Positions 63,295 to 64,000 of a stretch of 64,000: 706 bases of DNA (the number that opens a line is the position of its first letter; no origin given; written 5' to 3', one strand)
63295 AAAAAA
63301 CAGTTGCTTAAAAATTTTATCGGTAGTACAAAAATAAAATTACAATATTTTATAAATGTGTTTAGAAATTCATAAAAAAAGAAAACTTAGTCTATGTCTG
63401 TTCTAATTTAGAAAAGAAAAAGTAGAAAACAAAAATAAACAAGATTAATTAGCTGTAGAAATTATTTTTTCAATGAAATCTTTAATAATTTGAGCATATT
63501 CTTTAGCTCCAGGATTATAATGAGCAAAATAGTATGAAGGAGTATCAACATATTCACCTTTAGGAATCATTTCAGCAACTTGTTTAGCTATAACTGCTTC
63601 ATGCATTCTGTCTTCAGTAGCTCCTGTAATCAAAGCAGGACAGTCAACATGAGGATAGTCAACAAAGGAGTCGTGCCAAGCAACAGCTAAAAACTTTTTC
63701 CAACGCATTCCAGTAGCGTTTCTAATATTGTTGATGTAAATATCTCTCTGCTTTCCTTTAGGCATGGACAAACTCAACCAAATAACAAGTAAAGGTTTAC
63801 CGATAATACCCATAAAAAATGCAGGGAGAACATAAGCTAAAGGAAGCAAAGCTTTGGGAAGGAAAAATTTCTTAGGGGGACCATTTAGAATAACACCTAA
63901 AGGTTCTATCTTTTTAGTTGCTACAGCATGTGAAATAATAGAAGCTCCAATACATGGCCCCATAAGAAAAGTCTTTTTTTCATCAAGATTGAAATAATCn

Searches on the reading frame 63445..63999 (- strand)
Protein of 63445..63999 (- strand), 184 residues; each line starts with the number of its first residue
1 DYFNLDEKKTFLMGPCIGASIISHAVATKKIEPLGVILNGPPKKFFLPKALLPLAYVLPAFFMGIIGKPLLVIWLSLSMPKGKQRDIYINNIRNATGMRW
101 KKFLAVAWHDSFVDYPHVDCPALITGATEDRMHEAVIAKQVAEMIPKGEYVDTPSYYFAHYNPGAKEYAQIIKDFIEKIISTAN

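Call 4: search_protein_families(library=pfam, proteins=[window:63445-63999:-], max_evalue=1)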
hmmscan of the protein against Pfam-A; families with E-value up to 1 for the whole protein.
window:63445-63999:- (184 aa): 0 families

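Call 5: search_protein_families(library=ncbifam, proteins=[window:63445-63999:-], max_evalue=1)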
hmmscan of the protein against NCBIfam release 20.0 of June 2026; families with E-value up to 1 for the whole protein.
window:63445-63999:- (184 aa): 1 family
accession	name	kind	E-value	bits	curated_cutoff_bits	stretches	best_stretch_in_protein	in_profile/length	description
TIGR01250.1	pro_imino_pep_2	subfamily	0.0014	18.3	167.65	1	118-176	230-287/288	proline iminopeptidase-family hydrolase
